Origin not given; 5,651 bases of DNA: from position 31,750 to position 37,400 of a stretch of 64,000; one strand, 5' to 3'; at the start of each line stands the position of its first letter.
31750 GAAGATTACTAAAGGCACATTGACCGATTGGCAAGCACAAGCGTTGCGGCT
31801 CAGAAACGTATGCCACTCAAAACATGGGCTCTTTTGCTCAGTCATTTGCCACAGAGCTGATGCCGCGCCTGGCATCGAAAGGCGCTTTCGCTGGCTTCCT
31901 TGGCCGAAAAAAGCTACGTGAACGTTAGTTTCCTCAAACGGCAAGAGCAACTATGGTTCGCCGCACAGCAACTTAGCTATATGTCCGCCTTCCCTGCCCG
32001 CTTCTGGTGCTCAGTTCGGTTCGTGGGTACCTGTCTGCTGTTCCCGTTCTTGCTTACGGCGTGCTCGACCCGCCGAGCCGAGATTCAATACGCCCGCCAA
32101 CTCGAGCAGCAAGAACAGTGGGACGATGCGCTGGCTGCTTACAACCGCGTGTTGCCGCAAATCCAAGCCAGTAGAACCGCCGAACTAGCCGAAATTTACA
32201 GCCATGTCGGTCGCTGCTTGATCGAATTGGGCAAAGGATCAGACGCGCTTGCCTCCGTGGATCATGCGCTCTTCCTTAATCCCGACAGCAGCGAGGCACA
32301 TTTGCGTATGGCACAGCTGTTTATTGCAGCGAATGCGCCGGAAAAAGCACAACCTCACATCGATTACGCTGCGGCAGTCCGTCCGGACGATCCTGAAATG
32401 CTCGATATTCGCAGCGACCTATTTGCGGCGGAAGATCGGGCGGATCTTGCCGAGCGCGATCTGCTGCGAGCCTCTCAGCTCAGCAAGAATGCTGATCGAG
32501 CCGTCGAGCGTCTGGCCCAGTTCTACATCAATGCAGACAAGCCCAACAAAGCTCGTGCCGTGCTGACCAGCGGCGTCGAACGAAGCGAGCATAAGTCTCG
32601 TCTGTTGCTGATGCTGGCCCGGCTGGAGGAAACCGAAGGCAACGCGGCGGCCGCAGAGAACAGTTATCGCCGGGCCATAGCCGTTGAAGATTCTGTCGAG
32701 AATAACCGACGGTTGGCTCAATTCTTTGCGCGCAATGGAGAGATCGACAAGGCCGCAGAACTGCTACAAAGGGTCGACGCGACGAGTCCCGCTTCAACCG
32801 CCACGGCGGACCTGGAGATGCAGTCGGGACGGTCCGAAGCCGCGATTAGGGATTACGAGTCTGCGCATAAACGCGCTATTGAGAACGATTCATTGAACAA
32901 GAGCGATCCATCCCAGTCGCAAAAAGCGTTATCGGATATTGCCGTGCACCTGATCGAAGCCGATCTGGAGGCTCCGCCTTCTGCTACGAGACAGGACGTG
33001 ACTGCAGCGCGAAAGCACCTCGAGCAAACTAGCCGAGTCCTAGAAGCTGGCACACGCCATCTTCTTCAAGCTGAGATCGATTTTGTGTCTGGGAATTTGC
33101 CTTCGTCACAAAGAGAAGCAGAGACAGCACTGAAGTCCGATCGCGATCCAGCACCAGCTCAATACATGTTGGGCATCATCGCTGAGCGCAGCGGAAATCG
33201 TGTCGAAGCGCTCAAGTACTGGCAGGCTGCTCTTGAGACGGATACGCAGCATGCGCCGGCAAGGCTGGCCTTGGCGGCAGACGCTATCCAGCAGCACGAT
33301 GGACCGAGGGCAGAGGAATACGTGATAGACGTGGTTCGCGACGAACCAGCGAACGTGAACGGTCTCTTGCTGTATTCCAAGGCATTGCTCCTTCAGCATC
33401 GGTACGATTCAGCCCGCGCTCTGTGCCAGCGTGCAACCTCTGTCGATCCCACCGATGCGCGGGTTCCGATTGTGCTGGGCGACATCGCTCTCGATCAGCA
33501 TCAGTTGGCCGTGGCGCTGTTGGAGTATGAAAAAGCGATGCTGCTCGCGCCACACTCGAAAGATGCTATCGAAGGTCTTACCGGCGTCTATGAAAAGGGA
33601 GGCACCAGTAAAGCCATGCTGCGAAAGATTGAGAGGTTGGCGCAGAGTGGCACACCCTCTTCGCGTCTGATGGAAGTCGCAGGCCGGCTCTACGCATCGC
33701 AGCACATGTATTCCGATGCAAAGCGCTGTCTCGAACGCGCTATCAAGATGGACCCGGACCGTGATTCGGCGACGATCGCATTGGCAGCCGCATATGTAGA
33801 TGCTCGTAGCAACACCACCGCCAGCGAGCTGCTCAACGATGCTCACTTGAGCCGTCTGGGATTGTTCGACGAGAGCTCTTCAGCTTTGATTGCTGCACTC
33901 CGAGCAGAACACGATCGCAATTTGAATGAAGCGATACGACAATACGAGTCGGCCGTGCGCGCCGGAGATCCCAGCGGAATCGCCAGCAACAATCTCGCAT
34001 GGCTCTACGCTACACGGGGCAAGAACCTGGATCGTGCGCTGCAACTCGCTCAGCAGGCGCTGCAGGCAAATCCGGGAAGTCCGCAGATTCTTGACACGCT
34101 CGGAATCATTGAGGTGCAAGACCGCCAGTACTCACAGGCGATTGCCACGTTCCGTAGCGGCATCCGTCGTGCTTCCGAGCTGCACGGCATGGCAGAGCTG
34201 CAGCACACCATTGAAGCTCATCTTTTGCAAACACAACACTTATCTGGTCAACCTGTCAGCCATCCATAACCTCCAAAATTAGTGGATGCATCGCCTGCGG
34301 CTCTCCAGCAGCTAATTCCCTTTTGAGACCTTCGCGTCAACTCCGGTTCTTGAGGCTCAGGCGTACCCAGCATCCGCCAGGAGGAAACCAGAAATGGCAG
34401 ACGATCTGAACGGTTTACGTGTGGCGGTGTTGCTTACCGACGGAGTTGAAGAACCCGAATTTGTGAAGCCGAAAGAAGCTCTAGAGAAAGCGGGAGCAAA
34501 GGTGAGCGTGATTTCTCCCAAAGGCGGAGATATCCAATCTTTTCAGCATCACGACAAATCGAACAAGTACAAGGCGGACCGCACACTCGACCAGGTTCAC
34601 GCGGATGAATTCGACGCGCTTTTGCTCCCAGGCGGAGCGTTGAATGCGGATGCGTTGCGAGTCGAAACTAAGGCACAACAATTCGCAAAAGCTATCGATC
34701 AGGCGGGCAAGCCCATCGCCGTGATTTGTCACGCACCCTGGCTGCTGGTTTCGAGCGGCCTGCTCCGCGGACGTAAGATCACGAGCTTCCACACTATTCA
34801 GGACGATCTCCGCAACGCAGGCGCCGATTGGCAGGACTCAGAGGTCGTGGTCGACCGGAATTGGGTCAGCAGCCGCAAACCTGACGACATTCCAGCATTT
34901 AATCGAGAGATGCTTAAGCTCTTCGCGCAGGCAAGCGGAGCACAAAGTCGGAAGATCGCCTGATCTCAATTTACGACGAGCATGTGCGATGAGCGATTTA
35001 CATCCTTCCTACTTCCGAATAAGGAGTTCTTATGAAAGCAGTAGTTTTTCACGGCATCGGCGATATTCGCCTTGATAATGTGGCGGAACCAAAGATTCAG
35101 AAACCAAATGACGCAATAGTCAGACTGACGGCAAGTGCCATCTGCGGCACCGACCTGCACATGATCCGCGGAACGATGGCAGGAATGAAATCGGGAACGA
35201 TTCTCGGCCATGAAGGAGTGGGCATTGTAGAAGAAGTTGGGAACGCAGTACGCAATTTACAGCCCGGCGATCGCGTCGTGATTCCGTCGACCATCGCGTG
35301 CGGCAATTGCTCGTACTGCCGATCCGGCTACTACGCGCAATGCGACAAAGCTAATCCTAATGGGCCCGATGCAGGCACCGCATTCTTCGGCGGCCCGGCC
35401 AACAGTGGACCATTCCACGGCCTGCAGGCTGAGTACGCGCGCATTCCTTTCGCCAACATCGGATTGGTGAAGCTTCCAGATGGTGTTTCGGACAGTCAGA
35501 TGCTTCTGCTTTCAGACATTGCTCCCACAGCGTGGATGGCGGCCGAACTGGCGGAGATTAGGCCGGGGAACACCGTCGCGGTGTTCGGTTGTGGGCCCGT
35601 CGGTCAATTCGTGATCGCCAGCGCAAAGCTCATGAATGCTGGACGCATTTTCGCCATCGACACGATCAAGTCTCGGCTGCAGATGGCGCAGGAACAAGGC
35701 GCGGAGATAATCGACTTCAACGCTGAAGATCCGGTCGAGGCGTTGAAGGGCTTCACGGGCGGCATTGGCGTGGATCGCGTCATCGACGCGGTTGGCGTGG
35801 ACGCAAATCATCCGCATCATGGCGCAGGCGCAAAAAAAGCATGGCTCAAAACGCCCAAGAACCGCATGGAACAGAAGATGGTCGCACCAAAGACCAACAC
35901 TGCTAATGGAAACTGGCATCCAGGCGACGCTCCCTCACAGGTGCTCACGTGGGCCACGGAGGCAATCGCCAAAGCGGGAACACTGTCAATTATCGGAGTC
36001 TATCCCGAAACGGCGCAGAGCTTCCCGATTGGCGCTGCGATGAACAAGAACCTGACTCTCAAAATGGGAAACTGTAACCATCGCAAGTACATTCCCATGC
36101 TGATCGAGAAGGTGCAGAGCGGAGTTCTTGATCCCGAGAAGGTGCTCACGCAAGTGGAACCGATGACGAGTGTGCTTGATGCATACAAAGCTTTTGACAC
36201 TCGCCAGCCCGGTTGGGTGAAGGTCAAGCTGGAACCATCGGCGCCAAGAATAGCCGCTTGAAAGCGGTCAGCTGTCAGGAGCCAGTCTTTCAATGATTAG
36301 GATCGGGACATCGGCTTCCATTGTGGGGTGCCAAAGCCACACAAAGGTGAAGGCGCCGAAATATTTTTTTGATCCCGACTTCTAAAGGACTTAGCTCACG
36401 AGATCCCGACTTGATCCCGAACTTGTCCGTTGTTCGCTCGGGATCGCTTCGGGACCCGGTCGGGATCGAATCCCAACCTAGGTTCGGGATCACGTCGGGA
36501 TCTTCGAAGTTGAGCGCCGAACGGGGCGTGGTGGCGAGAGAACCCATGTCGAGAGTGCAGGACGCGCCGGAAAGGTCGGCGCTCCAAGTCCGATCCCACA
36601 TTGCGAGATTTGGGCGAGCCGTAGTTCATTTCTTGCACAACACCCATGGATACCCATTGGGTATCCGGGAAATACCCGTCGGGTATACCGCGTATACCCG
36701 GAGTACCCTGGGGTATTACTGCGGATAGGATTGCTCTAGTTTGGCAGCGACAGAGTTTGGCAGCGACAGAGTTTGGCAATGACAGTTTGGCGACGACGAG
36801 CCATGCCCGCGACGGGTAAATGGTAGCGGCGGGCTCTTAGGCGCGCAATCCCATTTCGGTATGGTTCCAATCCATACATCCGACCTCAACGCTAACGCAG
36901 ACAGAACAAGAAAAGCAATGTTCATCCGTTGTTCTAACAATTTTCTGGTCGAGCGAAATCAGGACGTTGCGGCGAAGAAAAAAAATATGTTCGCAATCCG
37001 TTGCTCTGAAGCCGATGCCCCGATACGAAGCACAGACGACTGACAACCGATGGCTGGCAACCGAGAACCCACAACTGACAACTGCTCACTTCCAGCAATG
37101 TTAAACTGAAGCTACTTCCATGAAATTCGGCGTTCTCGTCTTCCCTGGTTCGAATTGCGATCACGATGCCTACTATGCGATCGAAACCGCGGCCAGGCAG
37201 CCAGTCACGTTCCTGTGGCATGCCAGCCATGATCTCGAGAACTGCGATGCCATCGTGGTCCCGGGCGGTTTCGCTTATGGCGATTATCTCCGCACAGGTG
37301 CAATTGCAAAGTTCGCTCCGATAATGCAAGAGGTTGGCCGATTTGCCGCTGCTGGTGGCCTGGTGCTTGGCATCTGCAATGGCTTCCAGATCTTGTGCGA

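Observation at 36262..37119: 858-bp gene-free tract made of successive blocks of different phased short repeats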

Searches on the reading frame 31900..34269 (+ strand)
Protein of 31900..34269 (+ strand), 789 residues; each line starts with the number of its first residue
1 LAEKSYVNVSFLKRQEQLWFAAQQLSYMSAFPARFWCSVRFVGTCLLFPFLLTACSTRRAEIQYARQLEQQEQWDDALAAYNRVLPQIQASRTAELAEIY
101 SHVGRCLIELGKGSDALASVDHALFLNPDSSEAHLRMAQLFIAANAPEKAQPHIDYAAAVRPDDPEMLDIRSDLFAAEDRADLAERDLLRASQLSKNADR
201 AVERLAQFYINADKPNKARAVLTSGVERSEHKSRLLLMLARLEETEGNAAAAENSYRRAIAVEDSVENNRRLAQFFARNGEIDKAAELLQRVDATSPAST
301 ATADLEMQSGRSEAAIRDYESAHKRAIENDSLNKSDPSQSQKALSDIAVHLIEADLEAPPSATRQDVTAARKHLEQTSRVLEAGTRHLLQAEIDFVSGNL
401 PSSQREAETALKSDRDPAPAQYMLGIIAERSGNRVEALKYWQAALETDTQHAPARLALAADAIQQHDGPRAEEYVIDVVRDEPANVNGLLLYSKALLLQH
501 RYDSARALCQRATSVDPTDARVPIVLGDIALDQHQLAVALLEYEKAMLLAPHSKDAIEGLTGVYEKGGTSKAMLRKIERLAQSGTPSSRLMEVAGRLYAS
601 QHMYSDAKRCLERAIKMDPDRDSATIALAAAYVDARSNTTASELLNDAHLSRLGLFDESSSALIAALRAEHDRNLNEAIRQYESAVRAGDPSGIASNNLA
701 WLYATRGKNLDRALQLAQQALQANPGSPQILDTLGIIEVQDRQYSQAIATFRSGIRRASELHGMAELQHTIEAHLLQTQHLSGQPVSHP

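Call 12: search_protein_families(library=pfam, proteins=[window:31900-34269:+])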
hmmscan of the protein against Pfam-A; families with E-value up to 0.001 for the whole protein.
window:31900-34269:+ (789 aa): 17 families
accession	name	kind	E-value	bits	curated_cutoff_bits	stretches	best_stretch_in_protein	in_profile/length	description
PF14559.12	TPR_19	-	3.7e-32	110.9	25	3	107-172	1-66/68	Tetratricopeptide repeat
PF13432.12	TPR_16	-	4.9e-31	107.2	32.7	3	673-728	11-65/65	Tetratricopeptide repeat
PF07719.23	TPR_2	-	3.4e-30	102.1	27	0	419-448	2-31/34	Tetratricopeptide repeat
PF13428.12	TPR_14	-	1e-27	94.2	23.5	0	487-521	2-36/44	Tetratricopeptide repeat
PF00515.34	TPR_1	-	6.6e-20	70.5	27.8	0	595-620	8-33/34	Tetratricopeptide repeat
PF23914.1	TPR_CcmH_CycH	-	1.1e-15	58.3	42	0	595-685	57-147/158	Cytochrome c-type biogenesis protein H TPR domain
PF13181.12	TPR_8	-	1.8e-14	53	25.7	0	594-620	7-33/34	Tetratricopeptide repeat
PF13424.12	TPR_12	-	3.6e-14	53.1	30.1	1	59-124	4-72/77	Tetratricopeptide repeat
PF25063.1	ARM_TT21_C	-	5.1e-13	49.8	35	0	487-555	96-164/209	Tetratricopeptide repeat protein 21 C-terminal ARM domain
PF12895.13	ANAPC3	-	1.4e-11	44.9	27.2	0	601-650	2-51/82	Anaphase-promoting complex, cyclosome, subunit 3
PF25062.1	ARM_TT21_N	-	8.8e-10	39.1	40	0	192-297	93-199/222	Tetratricopeptide repeat protein 21 N-terminal ARM repeat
PF13431.12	TPR_17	-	1.3e-09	37.9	24.4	0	716-748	1-33/34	Tetratricopeptide repeat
PF13371.12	TPR_9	-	6e-07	29.8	35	0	705-757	6-58/73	Tetratricopeptide repeat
PF13414.12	TPR_11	-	6.6e-07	29.4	26.8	0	595-633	1-39/42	TPR repeat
PF24575.1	TPR_Slam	-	7.3e-05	23.6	35.2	0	414-471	43-100/104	Surface lipoprotein assembly modifier, N-terminal TPR repeats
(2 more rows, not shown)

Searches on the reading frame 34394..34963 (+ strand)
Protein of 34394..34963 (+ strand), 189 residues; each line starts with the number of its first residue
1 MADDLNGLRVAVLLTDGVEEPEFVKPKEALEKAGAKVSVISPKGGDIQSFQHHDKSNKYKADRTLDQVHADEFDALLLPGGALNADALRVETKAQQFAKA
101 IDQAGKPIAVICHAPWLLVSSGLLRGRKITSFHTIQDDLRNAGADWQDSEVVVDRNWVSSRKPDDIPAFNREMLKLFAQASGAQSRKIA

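Call 12: search_protein_families(library=pfam, proteins=[window:34394-34963:+])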
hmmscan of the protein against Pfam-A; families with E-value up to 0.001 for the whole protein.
window:34394-34963:+ (189 aa): 2 families
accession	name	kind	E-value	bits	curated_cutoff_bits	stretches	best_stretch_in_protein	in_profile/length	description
PF01965.30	DJ-1_PfpI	-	8e-51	172.6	26.6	1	9-175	2-164/165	DJ-1/PfpI family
PF18011.7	Catalase_C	-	0.00018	21.5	24.6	1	7-114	2-106/150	C-terminal domain found in long catalases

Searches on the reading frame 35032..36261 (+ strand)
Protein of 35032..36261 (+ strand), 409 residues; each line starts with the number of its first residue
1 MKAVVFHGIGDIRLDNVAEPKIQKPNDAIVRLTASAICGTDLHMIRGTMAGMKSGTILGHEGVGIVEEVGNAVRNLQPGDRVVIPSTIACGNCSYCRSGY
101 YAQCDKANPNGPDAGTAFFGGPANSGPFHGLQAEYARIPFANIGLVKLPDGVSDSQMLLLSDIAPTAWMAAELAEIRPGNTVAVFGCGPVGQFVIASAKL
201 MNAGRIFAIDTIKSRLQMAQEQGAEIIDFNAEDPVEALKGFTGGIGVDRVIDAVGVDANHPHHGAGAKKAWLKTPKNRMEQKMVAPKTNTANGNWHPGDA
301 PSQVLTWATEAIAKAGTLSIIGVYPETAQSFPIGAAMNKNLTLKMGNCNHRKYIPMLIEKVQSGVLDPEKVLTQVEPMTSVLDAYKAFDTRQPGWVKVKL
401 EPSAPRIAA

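Call 12: search_protein_families(library=pfam, proteins=[window:35032-36261:+])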
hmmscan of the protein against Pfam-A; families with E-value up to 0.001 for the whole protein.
window:35032-36261:+ (409 aa): 2 families
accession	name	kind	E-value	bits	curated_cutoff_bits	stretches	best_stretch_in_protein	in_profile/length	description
PF08240.17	ADH_N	-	4.5e-26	91.6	23.5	1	24-150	1-104/104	Alcohol dehydrogenase GroES-like domain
PF00107.32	ADH_zinc_N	-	3.6e-17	63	31.8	1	189-257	1-69/129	Zinc-binding dehydrogenase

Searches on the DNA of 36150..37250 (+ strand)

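Call 11: search_rna_families(source=window, start=36150, end=37250, threshold=evalue, max_evalue=10)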
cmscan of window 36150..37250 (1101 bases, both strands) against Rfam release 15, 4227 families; matches with E-value up to 10: 3.
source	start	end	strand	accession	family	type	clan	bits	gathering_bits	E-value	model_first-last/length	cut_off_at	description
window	36638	36718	-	RF03316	mir-1263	Gene; miRNA;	-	20.2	95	0.79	1-84/84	no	mir-1263 microRNA precursor family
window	36391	36553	-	RF00232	Spi-1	Cis-reg;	-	15.4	40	3.4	1-168/168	no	Spi-1 (PU.1) 5' UTR regulatory element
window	36159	36212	+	RF01307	sR55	Gene; snRNA; snoRNA; CD-box;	-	13.6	35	3.9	1-65/65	no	Small nucleolar RNA sR55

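Call 48: search_dna_similar(query=window:36262-37119:+, collection=plasmids, mode=distant, max_evalue=0.01, max_rows=10)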
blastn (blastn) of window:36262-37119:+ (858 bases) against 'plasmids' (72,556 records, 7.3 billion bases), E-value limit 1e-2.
No match.

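Call 49: search_dna_similar(query=window:36262-37119:+, collection=phages, mode=distant, max_evalue=0.01, max_rows=10)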
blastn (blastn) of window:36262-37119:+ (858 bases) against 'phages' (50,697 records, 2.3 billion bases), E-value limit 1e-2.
No match.

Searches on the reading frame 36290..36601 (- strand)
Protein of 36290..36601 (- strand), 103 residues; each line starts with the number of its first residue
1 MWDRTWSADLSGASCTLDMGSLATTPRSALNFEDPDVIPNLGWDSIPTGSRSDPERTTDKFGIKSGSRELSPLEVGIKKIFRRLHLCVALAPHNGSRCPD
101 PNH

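Call 24: search_protein_families(library=pfam, proteins=[window:36290-36601:-], max_evalue=1)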
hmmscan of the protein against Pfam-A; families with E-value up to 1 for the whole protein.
window:36290-36601:- (103 aa): 0 families

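Call 60: search_protein_families(library=ncbifam, proteins=[window:36290-36601:-], max_evalue=1)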
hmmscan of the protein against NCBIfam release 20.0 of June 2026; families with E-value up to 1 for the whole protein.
window:36290-36601:- (103 aa): 0 families

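Call 61: search_protein_families(library=phrogs, proteins=[window:36290-36601:-], max_evalue=1)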
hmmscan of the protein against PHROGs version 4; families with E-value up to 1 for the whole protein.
window:36290-36601:- (103 aa): 0 families

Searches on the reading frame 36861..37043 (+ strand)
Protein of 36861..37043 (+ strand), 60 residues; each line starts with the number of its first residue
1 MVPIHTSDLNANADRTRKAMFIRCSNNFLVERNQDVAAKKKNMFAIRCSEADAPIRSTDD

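Call 24: search_protein_families(library=pfam, proteins=[window:36861-37043:+], max_evalue=1)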
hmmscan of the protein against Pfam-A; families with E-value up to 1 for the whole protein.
window:36861-37043:+ (60 aa): 0 families

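Call 60: search_protein_families(library=ncbifam, proteins=[window:36861-37043:+], max_evalue=1)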
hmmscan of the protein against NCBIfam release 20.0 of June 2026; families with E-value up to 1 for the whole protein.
window:36861-37043:+ (60 aa): 0 families

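Call 61: search_protein_families(library=phrogs, proteins=[window:36861-37043:+], max_evalue=1)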
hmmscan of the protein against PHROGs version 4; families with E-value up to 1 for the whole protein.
window:36861-37043:+ (60 aa): 1 family
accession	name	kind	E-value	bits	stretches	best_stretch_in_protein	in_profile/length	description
phrog_6027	-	unknown function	0.098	13.8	0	43-59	9-24/39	-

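Call 71: find_homologous_proteins(query=window:36861-37043:+, max_evalue=0.1)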
Query window:36861-37043:+ (60 aa): 3 proteins with E <= 0.1 among 3 candidates.
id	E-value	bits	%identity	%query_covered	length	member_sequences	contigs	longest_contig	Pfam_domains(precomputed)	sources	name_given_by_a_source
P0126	4.4e-26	107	85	100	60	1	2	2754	-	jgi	jgi:hypothetical protein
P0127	6.4e-26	106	85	100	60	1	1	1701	-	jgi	-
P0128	1.6e-23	99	80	100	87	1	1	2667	-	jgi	jgi:hypothetical protein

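Call 72: find_encoding_contigs(protein=P0128, flank=3000, max_places=3)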
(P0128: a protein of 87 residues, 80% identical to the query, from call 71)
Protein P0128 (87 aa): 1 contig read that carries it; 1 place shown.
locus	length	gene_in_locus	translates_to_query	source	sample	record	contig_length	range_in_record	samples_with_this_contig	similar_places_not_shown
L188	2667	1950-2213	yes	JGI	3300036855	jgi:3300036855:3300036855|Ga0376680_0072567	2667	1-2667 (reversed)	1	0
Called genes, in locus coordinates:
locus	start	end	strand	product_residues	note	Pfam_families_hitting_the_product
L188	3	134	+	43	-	?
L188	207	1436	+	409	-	PF08240:ADH_N, PF00107:ADH_zinc_N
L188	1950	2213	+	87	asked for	-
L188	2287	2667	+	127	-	?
